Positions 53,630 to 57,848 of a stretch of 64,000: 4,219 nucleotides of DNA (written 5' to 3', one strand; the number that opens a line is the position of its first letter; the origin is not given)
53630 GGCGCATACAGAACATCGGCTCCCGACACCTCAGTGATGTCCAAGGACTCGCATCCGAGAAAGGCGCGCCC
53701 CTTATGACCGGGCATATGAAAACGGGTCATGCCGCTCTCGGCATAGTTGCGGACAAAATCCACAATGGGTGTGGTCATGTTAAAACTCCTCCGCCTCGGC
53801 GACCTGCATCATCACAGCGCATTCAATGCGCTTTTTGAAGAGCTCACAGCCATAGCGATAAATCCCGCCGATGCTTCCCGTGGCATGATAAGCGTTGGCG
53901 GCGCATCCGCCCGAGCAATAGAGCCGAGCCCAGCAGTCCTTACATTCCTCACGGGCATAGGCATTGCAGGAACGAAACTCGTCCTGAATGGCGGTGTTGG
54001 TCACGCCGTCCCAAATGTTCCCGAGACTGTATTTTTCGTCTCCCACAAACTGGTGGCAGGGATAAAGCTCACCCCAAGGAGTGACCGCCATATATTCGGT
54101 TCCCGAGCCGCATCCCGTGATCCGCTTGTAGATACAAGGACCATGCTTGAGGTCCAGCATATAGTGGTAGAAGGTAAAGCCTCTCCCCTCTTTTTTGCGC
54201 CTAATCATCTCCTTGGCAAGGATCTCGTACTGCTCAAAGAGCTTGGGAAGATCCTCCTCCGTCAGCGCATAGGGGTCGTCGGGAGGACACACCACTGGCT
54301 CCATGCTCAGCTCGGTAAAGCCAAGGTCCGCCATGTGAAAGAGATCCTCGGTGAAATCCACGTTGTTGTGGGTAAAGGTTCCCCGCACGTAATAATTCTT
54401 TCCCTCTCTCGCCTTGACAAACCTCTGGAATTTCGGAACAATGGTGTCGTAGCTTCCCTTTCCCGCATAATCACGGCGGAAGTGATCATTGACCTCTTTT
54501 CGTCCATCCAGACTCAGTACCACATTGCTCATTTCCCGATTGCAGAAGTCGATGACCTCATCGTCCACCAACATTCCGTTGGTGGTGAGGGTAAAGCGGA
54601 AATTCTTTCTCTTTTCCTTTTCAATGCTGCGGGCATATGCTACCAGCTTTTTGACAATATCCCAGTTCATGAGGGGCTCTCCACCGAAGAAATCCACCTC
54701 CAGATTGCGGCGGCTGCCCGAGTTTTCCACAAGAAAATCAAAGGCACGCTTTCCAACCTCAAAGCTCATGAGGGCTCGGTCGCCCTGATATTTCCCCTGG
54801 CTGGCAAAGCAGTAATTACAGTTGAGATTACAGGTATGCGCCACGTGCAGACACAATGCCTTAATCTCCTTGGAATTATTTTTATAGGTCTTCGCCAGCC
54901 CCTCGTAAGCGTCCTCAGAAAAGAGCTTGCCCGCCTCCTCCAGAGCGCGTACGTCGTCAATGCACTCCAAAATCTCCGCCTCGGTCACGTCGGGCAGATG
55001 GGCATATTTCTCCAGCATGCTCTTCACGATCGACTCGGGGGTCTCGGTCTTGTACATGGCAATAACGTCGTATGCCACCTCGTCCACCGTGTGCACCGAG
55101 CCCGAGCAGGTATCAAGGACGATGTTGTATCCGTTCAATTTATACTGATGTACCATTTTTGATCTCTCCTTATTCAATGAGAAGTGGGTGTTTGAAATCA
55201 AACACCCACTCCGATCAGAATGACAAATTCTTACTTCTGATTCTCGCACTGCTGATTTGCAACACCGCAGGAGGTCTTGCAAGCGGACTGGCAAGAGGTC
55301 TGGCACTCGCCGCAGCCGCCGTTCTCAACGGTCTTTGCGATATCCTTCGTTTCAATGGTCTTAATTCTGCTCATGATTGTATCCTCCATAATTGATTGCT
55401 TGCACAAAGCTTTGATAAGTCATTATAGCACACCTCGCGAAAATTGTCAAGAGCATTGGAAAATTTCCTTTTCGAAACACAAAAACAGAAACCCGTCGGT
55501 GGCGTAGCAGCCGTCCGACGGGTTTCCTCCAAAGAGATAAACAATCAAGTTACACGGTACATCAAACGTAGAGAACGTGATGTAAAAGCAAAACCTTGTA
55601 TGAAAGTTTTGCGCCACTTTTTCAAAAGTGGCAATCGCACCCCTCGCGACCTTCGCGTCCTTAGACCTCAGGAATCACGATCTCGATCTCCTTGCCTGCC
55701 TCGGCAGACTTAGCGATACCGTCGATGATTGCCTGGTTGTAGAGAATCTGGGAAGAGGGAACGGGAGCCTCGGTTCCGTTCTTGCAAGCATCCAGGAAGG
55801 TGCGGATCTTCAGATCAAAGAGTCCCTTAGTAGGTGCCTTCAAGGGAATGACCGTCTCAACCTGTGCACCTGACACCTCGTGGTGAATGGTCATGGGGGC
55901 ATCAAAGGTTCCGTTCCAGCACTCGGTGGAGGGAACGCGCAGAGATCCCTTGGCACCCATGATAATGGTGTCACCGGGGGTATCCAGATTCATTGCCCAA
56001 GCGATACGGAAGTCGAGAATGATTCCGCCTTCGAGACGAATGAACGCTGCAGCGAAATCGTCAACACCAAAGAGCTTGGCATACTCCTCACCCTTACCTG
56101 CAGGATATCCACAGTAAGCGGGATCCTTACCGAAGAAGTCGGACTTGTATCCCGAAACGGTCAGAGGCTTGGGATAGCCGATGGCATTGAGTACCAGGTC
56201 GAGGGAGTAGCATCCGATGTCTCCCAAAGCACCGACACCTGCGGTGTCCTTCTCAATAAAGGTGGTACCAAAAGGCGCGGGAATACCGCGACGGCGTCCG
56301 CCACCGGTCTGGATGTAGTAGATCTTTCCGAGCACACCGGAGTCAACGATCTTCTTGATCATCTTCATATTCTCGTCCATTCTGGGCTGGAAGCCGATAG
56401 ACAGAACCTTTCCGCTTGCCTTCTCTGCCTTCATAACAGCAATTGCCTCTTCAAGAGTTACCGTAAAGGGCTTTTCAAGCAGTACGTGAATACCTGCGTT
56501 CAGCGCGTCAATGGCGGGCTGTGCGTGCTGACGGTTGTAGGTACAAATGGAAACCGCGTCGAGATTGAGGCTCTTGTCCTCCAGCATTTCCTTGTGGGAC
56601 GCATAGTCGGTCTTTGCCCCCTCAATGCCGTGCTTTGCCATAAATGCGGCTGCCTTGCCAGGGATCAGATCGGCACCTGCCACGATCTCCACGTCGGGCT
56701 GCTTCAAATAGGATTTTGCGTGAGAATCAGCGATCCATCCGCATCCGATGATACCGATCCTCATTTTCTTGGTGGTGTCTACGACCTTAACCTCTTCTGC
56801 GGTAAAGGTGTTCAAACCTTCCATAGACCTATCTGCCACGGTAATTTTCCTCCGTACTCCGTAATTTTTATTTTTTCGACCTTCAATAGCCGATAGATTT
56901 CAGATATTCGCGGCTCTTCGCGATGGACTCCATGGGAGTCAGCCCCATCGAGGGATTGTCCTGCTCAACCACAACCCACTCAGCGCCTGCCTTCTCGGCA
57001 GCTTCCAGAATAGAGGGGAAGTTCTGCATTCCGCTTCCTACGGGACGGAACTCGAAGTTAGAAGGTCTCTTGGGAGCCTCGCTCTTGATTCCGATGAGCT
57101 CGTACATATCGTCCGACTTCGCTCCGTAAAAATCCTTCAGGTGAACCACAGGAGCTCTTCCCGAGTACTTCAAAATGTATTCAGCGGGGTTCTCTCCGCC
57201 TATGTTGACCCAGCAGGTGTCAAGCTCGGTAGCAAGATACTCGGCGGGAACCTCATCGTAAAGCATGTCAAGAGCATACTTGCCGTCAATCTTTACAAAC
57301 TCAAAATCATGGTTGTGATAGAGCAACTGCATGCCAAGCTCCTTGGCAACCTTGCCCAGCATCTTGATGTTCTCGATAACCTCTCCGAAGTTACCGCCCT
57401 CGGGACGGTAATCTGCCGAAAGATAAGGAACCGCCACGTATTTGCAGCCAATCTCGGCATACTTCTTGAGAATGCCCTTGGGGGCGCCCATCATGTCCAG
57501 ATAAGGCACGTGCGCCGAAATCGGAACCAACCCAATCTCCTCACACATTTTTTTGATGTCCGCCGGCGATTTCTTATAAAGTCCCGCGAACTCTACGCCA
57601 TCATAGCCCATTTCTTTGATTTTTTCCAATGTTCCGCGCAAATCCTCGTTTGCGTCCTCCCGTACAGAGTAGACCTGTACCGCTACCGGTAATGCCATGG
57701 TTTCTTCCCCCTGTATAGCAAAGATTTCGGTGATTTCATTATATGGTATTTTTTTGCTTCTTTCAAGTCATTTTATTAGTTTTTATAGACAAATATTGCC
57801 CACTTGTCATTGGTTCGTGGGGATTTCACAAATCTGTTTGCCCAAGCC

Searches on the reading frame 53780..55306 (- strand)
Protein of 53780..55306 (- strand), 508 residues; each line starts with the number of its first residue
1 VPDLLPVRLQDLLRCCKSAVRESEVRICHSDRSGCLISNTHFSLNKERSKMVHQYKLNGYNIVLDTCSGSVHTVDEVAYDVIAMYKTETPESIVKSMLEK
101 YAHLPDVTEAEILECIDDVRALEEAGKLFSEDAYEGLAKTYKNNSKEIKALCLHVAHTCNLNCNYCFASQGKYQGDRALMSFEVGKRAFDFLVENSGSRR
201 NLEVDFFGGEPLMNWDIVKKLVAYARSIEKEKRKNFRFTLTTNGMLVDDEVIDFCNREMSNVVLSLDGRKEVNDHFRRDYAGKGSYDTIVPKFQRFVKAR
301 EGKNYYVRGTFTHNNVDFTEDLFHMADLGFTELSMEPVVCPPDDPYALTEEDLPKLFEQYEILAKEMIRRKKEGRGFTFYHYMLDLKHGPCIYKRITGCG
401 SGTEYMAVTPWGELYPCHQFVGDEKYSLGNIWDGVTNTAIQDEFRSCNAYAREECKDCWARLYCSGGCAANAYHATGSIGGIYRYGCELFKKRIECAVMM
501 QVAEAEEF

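Call 70: search_protein_families(library=pfam, max_evalue=0.00001, proteins=[window:53780-55306:-])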
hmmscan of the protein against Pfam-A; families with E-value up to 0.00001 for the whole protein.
window:53780-55306:- (508 aa): 2 families
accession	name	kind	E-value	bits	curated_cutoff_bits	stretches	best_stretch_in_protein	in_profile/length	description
PF04055.27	Radical_SAM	-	5.7e-16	59.6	29.5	1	156-299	4-139/166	Radical SAM superfamily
PF13353.11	Fer4_12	-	1.3e-10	42.1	22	1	152-285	8-131/137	4Fe-4S single cluster domain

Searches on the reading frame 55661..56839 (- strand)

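Call 26: search_protein_families(library=pfam, proteins=[window:55661-56839:-])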
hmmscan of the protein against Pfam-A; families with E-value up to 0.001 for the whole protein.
window:55661-56839:- (392 aa): 3 families
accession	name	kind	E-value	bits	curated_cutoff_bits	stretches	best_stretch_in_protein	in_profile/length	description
PF01408.29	GFO_IDH_MocA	-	1.3e-26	94.1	24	1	26-150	1-120/120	Oxidoreductase family, NAD-binding Rossmann fold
PF22725.1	GFO_IDH_MocA_C3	-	1.4e-15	57.8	27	1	160-301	3-124/124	GFO/IDH/MocA C-terminal domain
PF02894.22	GFO_IDH_MocA_C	-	1.1e-12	48.6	22.9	1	162-386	1-217/218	Oxidoreductase family, C-terminal alpha/beta domain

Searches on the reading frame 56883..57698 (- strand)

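Call 70: search_protein_families(library=pfam, max_evalue=0.00001, proteins=[window:56883-57698:-])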
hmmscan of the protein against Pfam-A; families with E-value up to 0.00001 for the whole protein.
window:56883-57698:- (271 aa): 1 family
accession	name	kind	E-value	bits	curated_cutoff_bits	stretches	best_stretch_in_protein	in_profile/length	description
PF01261.30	AP_endonuc_2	-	5.3e-23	82.4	31.1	1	24-268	1-248/249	Xylose isomerase-like TIM barrel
